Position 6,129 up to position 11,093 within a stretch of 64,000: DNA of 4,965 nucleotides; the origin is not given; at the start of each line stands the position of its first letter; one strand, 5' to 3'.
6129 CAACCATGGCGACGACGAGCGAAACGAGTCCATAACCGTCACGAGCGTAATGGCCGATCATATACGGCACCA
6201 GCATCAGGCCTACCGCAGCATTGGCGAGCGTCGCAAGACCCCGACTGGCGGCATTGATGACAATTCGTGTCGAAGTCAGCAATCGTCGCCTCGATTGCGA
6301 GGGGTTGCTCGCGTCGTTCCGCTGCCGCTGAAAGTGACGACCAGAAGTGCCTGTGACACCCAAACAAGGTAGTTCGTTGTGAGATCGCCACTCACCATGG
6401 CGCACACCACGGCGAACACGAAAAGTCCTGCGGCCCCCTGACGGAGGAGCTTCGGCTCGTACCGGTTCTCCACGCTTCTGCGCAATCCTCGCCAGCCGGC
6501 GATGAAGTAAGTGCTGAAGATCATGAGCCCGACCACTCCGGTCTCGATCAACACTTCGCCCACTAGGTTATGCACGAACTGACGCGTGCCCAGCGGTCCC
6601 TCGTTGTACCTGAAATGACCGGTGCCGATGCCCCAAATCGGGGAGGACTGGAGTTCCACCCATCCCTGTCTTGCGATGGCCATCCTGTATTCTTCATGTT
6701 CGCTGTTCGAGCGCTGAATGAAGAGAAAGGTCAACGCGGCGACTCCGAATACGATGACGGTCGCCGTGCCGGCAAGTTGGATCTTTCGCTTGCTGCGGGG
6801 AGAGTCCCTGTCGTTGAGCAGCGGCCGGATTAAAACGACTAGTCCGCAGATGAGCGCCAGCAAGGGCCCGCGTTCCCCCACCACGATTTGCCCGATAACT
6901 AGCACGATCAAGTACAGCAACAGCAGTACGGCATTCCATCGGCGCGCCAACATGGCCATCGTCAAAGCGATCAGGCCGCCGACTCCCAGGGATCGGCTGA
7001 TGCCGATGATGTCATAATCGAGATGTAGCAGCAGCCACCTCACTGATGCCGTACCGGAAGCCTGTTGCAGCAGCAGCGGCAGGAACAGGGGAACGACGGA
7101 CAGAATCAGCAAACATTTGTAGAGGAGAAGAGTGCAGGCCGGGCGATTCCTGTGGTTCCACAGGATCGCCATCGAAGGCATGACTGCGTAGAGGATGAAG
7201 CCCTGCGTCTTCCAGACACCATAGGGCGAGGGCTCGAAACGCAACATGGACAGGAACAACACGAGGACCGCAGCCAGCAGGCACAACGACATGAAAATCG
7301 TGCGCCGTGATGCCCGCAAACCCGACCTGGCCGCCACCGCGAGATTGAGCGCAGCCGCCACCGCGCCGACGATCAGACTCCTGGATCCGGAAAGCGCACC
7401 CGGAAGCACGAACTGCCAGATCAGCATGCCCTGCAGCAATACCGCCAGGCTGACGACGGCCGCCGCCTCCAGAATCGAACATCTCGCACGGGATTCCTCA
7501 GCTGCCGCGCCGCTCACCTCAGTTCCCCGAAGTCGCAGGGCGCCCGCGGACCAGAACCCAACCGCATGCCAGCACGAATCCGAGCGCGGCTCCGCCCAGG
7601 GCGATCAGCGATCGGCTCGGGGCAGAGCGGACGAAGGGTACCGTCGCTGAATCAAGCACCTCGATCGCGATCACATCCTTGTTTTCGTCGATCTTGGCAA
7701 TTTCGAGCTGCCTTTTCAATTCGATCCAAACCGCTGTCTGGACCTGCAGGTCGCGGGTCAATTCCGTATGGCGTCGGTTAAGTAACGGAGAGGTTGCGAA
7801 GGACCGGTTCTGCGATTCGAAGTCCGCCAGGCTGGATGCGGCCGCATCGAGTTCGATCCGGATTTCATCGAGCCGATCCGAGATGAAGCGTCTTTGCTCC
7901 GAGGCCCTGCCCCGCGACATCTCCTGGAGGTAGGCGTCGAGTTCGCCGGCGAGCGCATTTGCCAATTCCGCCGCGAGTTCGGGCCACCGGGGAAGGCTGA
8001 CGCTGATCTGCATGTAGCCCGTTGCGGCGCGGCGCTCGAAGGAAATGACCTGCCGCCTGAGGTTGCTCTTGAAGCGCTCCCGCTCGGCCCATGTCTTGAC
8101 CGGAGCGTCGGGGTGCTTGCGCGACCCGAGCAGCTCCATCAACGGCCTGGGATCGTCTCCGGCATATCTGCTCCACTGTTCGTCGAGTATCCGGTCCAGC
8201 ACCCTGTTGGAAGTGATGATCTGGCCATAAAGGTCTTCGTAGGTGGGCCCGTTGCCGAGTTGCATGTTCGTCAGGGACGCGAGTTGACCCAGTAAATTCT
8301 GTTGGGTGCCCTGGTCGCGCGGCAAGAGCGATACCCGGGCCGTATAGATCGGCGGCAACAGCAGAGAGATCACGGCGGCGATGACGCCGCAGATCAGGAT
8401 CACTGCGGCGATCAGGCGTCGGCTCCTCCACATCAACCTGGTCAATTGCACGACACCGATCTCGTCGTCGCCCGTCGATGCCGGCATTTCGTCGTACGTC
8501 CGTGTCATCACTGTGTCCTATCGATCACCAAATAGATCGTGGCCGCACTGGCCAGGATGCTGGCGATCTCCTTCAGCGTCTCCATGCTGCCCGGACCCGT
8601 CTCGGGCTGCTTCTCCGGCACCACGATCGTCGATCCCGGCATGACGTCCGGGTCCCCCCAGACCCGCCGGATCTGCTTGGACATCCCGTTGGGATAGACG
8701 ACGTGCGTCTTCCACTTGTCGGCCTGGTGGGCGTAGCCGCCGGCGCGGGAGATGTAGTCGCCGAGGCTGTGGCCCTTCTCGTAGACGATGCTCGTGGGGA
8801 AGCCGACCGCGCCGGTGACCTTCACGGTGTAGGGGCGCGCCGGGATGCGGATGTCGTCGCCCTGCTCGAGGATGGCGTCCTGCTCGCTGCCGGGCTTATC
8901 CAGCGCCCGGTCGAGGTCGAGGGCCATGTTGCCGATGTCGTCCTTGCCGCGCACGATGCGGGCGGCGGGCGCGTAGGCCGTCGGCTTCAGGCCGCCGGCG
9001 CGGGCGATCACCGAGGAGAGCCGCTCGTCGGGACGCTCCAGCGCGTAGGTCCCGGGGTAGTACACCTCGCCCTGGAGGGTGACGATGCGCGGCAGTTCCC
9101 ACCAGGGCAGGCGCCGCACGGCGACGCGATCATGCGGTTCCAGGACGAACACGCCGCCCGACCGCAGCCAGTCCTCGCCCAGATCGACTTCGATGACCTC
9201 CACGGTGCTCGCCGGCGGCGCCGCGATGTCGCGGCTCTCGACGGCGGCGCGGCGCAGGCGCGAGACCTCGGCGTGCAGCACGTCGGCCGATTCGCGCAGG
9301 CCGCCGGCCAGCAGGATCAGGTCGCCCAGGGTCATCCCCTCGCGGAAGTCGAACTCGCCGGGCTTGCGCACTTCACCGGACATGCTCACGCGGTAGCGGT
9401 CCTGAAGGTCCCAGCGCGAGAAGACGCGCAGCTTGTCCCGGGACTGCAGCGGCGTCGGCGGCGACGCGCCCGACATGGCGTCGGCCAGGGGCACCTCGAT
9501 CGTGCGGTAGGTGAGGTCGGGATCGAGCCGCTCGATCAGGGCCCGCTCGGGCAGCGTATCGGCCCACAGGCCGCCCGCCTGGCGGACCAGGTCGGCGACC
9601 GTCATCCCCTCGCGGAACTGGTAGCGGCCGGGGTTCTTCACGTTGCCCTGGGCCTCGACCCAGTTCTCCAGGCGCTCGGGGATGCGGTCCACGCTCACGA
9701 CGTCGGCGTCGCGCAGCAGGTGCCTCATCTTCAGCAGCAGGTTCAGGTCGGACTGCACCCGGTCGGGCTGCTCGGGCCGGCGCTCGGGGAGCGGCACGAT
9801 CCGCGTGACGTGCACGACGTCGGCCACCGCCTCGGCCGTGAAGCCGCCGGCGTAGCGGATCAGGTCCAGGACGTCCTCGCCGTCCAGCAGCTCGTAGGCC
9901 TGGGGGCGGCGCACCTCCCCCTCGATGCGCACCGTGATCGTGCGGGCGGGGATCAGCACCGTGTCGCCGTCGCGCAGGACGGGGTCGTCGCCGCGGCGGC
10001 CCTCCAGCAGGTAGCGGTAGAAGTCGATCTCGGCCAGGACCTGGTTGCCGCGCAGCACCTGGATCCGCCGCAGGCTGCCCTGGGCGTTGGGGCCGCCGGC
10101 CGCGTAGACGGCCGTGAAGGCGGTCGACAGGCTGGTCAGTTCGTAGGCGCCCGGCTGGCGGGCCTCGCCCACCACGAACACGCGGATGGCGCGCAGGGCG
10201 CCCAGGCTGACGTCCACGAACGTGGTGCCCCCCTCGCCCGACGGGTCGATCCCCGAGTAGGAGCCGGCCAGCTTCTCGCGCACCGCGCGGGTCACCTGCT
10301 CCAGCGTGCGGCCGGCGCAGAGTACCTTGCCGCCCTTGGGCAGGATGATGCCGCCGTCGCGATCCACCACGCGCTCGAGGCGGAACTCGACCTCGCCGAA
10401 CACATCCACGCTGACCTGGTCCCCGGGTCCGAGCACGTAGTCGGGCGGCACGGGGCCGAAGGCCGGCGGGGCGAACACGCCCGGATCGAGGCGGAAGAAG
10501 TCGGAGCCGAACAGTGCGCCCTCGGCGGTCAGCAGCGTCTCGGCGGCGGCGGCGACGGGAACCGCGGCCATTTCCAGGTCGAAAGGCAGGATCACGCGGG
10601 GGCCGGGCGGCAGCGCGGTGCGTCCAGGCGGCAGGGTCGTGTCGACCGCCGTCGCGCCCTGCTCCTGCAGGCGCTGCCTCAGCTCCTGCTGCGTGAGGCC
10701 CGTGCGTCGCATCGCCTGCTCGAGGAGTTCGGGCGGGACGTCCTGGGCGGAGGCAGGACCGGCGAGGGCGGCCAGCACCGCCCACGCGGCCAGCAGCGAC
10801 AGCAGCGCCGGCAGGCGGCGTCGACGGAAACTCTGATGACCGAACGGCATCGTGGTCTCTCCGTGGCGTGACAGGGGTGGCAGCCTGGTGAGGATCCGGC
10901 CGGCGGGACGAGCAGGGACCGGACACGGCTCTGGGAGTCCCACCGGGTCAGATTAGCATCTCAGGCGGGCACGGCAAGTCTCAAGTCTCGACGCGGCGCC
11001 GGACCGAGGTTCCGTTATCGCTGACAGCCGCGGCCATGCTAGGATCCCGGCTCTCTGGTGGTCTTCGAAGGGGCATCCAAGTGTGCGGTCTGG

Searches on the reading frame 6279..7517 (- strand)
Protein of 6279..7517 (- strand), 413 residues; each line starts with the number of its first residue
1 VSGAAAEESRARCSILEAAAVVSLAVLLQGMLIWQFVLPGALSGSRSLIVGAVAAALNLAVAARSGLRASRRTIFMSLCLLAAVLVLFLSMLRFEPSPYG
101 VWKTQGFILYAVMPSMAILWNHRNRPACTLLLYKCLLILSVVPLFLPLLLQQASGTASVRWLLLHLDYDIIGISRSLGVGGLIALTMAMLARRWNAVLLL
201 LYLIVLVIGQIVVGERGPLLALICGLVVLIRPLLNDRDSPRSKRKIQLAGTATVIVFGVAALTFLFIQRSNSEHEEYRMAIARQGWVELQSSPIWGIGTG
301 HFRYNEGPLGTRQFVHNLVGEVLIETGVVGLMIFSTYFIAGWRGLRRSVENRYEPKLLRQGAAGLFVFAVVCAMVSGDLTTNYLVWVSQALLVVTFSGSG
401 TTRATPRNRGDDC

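Call 30: search_protein_families(library=pfam, proteins=[window:6279-7517:-], max_evalue=0.0001)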
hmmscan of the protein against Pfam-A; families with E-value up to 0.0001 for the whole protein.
window:6279-7517:- (413 aa): 1 family
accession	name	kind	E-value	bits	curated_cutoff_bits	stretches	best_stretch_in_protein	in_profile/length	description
PF04932.20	Wzy_C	-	1.1e-10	42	31.7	1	202-334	2-148/149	O-Antigen ligase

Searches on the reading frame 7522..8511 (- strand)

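Call 30: search_protein_families(library=pfam, proteins=[window:7522-8511:-], max_evalue=0.0001)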
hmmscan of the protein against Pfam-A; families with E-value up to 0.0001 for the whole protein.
window:7522-8511:- (330 aa): 2 families
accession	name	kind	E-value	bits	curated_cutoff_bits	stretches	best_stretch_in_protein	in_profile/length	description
PF02706.20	Wzz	-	1.4e-13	51.4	25.5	1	16-111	1-90/91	Chain length determinant protein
PF13807.11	GNVR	-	1.2e-11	44.7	27.7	1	250-322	8-80/82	G-rich domain on putative tyrosine kinase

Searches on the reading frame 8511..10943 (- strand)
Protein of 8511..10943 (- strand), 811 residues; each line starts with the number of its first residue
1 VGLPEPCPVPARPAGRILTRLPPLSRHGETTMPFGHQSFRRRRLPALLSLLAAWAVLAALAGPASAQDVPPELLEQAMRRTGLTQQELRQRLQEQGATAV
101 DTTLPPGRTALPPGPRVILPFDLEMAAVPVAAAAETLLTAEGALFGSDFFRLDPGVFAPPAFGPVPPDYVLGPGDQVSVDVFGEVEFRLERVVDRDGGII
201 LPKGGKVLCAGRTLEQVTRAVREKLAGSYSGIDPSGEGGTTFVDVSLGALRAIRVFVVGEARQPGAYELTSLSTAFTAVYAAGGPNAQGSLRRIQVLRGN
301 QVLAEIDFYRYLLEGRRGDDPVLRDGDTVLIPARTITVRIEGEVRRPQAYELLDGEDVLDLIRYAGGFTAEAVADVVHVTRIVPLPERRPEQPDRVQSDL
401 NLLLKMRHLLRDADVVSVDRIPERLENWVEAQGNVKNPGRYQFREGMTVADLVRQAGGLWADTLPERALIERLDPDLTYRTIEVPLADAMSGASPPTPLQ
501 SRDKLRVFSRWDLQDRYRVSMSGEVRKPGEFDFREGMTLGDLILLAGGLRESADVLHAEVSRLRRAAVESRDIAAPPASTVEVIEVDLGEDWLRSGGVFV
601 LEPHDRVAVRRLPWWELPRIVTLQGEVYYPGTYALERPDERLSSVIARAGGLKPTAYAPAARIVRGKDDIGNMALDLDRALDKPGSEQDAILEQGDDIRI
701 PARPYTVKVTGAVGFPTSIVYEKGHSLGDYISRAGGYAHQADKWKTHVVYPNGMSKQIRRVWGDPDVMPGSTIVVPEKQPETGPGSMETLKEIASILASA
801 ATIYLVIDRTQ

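Call 30: search_protein_families(library=pfam, proteins=[window:8511-10943:-], max_evalue=0.0001)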
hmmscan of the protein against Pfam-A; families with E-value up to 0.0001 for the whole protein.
window:8511-10943:- (811 aa): 3 families
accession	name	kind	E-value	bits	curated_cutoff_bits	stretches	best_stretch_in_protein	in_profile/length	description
PF10531.15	SLBB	-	4.7e-53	177.3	27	4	519-554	2-37/55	SLBB domain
PF22461.2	SLBB_2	-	3.5e-33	114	27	1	518-562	2-48/79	SLBB domain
PF02563.21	Poly_export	-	6.1e-18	65.2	28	1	164-229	2-66/77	Polysaccharide biosynthesis/export protein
